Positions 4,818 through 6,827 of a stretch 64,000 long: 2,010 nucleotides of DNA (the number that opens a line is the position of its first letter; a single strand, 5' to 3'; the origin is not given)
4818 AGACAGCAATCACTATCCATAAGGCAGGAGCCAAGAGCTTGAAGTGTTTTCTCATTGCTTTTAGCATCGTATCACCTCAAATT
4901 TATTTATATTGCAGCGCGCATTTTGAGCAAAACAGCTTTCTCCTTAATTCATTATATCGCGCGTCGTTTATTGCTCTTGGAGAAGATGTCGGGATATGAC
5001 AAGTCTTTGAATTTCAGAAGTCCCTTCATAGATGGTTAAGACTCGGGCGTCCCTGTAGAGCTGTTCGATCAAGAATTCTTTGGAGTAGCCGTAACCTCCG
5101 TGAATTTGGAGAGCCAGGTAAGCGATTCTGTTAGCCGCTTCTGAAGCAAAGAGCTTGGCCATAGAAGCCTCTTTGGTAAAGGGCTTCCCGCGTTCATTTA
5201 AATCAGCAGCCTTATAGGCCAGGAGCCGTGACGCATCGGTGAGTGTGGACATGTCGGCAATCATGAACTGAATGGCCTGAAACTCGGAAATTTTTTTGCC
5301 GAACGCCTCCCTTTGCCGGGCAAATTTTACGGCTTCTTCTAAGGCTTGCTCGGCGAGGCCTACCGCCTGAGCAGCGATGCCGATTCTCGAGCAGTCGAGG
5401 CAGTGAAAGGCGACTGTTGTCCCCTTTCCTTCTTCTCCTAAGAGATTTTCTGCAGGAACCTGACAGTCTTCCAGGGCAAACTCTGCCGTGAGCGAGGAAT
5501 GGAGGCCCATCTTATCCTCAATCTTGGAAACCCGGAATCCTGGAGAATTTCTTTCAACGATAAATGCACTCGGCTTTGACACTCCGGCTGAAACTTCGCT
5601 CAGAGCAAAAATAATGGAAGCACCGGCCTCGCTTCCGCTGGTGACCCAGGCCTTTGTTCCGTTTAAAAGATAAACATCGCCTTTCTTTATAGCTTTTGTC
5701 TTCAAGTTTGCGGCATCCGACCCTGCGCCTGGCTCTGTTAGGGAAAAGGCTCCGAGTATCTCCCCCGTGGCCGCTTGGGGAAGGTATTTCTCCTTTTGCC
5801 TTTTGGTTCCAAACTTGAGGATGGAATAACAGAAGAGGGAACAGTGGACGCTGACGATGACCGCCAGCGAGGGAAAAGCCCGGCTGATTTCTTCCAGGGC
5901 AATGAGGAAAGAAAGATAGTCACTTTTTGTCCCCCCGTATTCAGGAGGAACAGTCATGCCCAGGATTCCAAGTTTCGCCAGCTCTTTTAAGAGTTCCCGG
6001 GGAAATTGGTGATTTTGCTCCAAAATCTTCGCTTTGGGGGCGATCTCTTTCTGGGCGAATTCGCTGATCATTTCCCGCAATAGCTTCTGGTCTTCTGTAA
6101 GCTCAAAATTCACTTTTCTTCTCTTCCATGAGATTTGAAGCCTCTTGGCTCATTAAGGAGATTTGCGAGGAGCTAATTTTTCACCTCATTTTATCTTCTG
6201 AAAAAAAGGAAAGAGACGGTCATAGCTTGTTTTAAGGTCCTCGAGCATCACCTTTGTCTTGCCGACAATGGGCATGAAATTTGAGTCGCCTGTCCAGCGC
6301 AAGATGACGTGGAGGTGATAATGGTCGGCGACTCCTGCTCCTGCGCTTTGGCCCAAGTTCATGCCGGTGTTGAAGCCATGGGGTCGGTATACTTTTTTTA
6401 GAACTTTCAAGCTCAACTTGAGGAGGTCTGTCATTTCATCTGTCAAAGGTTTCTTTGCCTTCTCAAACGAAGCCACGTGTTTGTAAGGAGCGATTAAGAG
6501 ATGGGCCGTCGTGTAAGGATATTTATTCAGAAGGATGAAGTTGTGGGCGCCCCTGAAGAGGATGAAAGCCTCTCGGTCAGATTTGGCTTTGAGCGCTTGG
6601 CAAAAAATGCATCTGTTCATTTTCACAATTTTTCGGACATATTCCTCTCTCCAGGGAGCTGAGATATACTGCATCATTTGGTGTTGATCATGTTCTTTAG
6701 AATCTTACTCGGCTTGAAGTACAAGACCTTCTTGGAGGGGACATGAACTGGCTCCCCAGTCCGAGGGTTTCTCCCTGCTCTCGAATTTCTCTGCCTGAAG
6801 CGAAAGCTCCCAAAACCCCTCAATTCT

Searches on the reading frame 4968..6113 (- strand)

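Call 78: search_protein_families(library=pfam, proteins=[window:4968-6113:-], max_evalue=0.0001)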
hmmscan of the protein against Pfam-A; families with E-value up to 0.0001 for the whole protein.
window:4968-6113:- (381 aa): 5 families
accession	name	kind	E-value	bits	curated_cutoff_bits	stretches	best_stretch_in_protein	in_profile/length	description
PF00441.29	Acyl-CoA_dh_1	-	2.4e-53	180.8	22.4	1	229-378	1-150/150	Acyl-CoA dehydrogenase, C-terminal domain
PF02771.21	Acyl-CoA_dh_N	-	7.7e-39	133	22.9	1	6-118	1-113/113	Acyl-CoA dehydrogenase, N-terminal domain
PF08028.16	Acyl-CoA_dh_2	-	5.6e-23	82.1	22.7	1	244-366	1-133/134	Acyl-CoA dehydrogenase, C-terminal domain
PF02770.24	Acyl-CoA_dh_M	-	2.7e-21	76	33.3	1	122-217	1-97/97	Acyl-CoA dehydrogenase, middle domain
PF22924.1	ACOX_C_alpha1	-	2.3e-05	24.7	27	1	263-377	50-168/169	Acyl-CoA oxidase, C-alpha1 domain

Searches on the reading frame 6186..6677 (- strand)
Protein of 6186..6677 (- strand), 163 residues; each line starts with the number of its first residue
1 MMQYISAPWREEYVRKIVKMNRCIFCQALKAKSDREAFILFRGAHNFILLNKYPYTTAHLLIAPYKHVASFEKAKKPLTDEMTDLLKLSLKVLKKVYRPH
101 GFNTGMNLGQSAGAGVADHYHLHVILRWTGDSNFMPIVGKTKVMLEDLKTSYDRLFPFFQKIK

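Call 55: search_protein_families(library=pfam, proteins=[window:6186-6677:-], max_evalue=0.001)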
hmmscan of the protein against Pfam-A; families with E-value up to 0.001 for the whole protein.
window:6186-6677:- (163 aa): 4 families
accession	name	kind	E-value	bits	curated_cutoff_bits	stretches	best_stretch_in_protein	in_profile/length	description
PF01230.28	HIT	-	2.2e-11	44.7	21.5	1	36-127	5-95/98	HIT domain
PF11969.13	DcpS_C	-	6.4e-07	30.3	24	1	22-125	1-100/114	Scavenger mRNA decapping enzyme C-term binding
PF04677.20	CwfJ_C_1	-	0.00014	22.2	21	1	15-85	6-74/122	Protein similar to CwfJ C-terminus 1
PF16269.10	DUF4922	-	0.0007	20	23.6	0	16-123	53-143/146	Domain of unknown function (DUF4922)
